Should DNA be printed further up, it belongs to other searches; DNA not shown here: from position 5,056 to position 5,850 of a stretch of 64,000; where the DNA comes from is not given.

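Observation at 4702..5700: Tandem pair of bacterial SET-domain proteins beside an orphan histidine kinase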

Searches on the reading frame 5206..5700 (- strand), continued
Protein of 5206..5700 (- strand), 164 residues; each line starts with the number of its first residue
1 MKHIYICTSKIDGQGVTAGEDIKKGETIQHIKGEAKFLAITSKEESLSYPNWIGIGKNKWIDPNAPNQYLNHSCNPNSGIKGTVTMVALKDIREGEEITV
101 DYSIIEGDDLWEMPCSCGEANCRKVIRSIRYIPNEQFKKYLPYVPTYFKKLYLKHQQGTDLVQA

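Call 31: predict_structure(alignment_id=A1)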
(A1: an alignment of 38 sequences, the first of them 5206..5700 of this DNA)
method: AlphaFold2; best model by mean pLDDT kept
length: 164 residues; sequences in the alignment: 38
mean_pLDDT: 91.5   pTM: 0.84
mean pLDDT of the five models: 91.5, 90.9, 90.8, 90.6, 90.5
residues with pLDDT >= 90: 137; 70-90: 21; 50-70: 4; < 50: 2
segments of 3 or more residues with pLDDT < 50: none
pLDDT, mean of each block of 10 residues (from residue 1): 94 95 97 93 89 91 92 95 93 97 92 93 94 92 91 83 47
secondary structure, 60 per line:
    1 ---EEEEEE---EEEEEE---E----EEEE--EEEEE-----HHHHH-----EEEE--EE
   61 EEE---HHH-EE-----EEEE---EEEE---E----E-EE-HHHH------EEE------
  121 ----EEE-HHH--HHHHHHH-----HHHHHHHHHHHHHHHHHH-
elements in order: E4-9 E13-18 E27-30 E33-37 H43-47 E53-56 E59-63 E78-81 E85-88 H102-105 E112-114 E125-127 H134-140 H146-163

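Call 35: fold_search(model_id=the predicted structure, library=pdb)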
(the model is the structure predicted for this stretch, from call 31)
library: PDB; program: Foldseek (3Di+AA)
matches with E <= 10: 500; with E <= 0.001: 344
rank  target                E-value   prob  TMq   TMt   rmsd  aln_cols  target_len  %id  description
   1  4z4p                  5.0e-10  1.00  0.63  0.64   3.9       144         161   27  Structure of the MLL4 SET Domain (released 2015-09-09)
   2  6u9m_A                1.6e-09  1.00  0.57  0.63   3.9       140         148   26  MLL1 SET N3861I/Q3867L bound to inhibitor 16 (TC-5109) (released 2020-07-01)
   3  9l4v                  4.0e-09  1.00  0.63  0.64   6.3       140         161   24  The crystal structure of BurB-SMM-SAM complex (released 2025-08-20)
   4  7w6a_C                5.8e-09  1.00  0.57  0.59   4.9       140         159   27  Crystal structure of the MLL1 (N3861I/Q3867L/C3882SS)-RBBP5-ASH2L complex (released 2022-09-07)
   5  7w6l_C                7.0e-09  1.00  0.57  0.59   4.7       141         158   28  The crystal structure of MLL3-RBBP5-ASH2L in complex with H3K4me0 peptide (released 2022-09-07)
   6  6u9n_B                7.4e-09  1.00  0.58  0.64   4.1       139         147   25  MLL1 SET N3861I/Q3867L bound to inhibitor 14 (TC-5139) (released 2020-07-01)
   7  2w5z_A                8.4e-09  1.00  0.56  0.51   5.3       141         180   26  Ternary Complex of the Mixed Lineage Leukaemia (MLL1) SET Domain with the cofactor product S-Adenosylhomocysteine and  (released 2009-02-10)
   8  6u9n_A                1.1e-08  1.00  0.58  0.64   4.0       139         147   25  MLL1 SET N3861I/Q3867L bound to inhibitor 14 (TC-5139) (released 2020-07-01)
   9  5f5e                  1.1e-08  1.00  0.57  0.62   4.1       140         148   26  The Crystal Structure of MLL1 SET domain with N3816I/Q3867L mutation (released 2016-02-24)
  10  6cen_A                1.2e-08  1.00  0.59  0.44   4.0       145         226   26  Crystal Structure of WHSC1L1 in Complex with Inhibitor PEP21 (released 2018-05-09)
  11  7w67_C                1.4e-08  1.00  0.58  0.60   4.6       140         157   27  The crystal structure of MLL1 (N3861I/Q3867L/C3882SS)-RBBP5-ASH2L in complex with H3K4me0 peptide (released 2022-09-07)
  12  9l4t_B                1.4e-08  1.00  0.60  0.61   4.6       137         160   26  The crystal structure of BurB-Met complex (released 2025-08-20)
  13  6u9k_A                2.0e-08  1.00  0.58  0.63   3.8       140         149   26  MLL1 SET N3861I/Q3867L bound to inhibitor 18 (TC-5153) (released 2020-07-01)
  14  6u9k_B                2.2e-08  1.00  0.57  0.62   4.1       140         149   26  MLL1 SET N3861I/Q3867L bound to inhibitor 18 (TC-5153) (released 2020-07-01)
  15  9cvd_MODEL_1_A        2.8e-08  1.00  0.61  0.46   3.7       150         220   25  SET Domain of Histone-Lysine N-Methyltransferase NSD2 in Complex with Selective Inhibitor (released 2025-04-30)
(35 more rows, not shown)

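Call 49: find_encoding_contigs(protein=P0119, flank=5000, max_places=2)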
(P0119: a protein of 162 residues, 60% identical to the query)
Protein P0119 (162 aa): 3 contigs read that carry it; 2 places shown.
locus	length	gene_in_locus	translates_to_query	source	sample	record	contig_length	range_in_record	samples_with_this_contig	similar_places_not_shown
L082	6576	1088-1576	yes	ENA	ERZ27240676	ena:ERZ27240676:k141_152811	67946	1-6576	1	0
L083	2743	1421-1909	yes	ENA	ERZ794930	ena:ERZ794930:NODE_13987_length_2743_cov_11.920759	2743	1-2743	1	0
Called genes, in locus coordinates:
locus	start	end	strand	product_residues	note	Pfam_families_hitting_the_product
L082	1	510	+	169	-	?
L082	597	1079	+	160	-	PF00856:SET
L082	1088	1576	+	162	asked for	PF00856:SET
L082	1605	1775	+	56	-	-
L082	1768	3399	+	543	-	PF02518:HATPase_c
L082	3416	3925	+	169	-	PF10648:Gmad2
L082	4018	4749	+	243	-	PF00535:Glycos_transf_2, PF10111:Glyco_tranf_2_2, PF13641:Glyco_tranf_2_3, PF13632:Glyco_trans_2_3 (weak)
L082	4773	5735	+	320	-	PF00892:EamA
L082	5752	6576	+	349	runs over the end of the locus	PF00150:Cellulase (weak), PF00331:Glyco_hydro_10 (weak), PF02449:Glyco_hydro_42 (weak)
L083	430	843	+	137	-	-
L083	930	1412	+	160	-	PF00856:SET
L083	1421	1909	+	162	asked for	PF00856:SET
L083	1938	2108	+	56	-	-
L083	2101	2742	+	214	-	?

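Call 59: search_protein_families(library=pfam, proteins=[L048:381-2069:+, L048:2835-3869:-, L048:4963-5346:+, L048:5431-6006:+, L048:6128-7099:+, L056:1690-2262:-, L056:2441-3403:+, L043:4358-6073:-, L043:7358-9052:-, L068:4351-6126:-], max_evalue=0.001)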
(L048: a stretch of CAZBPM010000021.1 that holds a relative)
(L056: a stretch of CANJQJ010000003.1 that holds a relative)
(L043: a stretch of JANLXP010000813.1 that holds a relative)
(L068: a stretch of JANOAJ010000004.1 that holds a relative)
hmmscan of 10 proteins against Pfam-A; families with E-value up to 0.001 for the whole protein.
L048:381-2069:+ (562 aa): 2 families
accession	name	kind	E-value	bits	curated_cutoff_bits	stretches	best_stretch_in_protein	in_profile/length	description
PF03235.19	GmrSD_N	-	2.6e-29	103.2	33.2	1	14-233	2-198/199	GmrSD restriction endonuclease, N-terminal domain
PF07510.16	GmrSD_C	-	4.6e-14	52.9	23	1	435-552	21-136/138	GmrSD restriction endonucleases, C-terminal domain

L048:2835-3869:- (344 aa): 0 families

L048:4963-5346:+ (127 aa): 0 families

L048:5431-6006:+ (191 aa): 0 families

L048:6128-7099:+ (323 aa): 2 families
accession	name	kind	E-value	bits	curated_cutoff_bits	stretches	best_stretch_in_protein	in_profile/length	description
PF00092.34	VWA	-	7e-11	43.1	23.8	1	120-276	3-152/174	von Willebrand factor type A domain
PF13519.12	VWA_2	-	2.5e-06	28.5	27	1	120-233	2-106/107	von Willebrand factor type A domain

L056:1690-2262:- (190 aa): 0 families

L056:2441-3403:+ (320 aa): 0 families

L043:4358-6073:- (571 aa): 3 families
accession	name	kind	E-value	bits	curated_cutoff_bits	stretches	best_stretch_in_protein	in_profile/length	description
PF02518.31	HATPase_c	-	8.8e-27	94.2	26.4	1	442-554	2-110/111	Histidine kinase-, DNA gyrase B-, and HSP90-like ATPase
PF00512.31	HisKA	-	1e-17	64.3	26.9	1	326-394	1-65/66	His Kinase A (phospho-acceptor) domain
PF05228.19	CHASE4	-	1.1e-15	58.5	26.2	1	79-228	2-128/140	CHASE4 domain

L043:7358-9052:- (564 aa): 1 family
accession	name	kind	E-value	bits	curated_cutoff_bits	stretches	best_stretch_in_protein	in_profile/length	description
PF03169.20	OPT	-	1.3e-75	255.8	25.8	1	2-519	93-621/623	OPT oligopeptide transporter protein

L068:4351-6126:- (591 aa): 0 families

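Call 60: search_protein_families(library=padloc, proteins=[window:5206-5700:-], max_evalue=0.01)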
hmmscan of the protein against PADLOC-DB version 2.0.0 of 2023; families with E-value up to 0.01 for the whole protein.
window:5206-5700:- (164 aa): 0 families
